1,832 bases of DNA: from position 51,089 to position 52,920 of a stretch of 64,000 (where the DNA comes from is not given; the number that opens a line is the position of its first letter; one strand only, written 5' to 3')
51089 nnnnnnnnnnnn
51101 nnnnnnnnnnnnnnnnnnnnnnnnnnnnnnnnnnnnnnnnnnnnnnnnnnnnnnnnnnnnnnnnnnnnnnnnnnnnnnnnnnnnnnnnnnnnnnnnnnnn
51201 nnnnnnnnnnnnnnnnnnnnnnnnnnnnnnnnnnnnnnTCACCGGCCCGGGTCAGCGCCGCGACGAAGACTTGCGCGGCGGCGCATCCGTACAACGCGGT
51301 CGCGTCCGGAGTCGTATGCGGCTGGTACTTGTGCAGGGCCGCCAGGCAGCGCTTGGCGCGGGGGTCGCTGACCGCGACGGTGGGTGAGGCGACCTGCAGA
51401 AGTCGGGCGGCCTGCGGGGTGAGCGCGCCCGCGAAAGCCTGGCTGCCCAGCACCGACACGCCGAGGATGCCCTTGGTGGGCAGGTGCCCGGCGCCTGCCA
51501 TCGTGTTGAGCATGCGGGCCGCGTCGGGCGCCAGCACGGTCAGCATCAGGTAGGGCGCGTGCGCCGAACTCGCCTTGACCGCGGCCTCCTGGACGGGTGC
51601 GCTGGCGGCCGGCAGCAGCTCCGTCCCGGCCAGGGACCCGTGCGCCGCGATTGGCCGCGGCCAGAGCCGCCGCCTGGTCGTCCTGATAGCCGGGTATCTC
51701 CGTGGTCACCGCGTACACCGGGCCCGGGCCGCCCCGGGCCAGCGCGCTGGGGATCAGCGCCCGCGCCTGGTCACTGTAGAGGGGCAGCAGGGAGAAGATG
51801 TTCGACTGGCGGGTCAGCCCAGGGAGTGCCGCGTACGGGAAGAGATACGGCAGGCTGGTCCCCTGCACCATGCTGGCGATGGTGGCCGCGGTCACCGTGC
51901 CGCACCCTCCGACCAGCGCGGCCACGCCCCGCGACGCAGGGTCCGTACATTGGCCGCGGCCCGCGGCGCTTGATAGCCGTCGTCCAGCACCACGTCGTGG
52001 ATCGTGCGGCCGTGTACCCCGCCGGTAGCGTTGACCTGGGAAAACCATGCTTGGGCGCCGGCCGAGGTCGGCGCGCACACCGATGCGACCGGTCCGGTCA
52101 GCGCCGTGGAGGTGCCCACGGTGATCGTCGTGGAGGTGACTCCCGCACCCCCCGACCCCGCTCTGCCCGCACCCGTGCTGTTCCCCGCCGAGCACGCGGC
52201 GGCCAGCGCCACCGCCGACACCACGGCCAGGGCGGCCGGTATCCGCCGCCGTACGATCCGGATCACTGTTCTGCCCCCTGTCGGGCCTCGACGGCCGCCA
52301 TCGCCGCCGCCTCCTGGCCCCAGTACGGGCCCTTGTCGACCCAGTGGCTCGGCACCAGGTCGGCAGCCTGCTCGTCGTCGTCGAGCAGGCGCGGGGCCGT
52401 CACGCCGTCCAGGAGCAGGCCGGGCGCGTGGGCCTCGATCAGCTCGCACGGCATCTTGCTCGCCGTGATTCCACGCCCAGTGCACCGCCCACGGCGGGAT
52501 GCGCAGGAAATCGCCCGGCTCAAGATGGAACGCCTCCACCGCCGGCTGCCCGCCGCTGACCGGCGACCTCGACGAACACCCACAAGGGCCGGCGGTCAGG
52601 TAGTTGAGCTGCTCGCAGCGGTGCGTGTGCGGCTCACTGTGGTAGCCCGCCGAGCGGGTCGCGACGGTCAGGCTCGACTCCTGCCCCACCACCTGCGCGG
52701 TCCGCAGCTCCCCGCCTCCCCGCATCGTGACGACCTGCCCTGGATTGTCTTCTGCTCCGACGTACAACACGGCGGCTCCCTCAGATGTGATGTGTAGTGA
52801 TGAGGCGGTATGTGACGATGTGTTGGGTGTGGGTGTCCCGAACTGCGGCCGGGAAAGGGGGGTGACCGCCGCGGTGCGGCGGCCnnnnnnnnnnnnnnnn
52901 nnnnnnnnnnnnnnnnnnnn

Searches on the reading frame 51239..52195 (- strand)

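Call 50: search_protein_families(library=pfam, proteins=[window:51239-52195:-], max_evalue=0.001)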
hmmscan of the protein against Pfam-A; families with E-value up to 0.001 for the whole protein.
window:51239-52195:- (318 aa): 1 family
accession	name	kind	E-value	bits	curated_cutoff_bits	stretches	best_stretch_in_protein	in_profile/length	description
PF13458.12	Peripla_BP_6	-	8.3e-08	32.7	31.7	1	88-182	67-160/343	Periplasmic binding protein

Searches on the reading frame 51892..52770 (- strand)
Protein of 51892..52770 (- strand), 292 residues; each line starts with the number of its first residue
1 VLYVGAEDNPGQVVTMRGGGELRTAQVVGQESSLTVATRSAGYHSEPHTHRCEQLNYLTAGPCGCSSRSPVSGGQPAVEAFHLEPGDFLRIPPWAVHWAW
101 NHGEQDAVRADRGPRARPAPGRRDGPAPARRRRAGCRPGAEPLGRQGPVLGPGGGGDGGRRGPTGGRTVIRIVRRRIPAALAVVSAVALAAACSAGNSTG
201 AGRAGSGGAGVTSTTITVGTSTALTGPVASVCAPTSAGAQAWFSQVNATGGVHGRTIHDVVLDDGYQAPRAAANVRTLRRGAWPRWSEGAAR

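Call 50: search_protein_families(library=pfam, proteins=[window:51892-52770:-], max_evalue=0.001)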
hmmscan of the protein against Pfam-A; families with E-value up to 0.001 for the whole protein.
window:51892-52770:- (292 aa): 2 families
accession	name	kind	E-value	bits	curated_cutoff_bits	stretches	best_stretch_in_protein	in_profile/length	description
PF13458.12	Peripla_BP_6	-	2.7e-14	54.1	31.7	1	215-278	1-64/343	Periplasmic binding protein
PF07883.17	Cupin_2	-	4.1e-05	23.6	27.2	1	79-107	36-64/70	Cupin domain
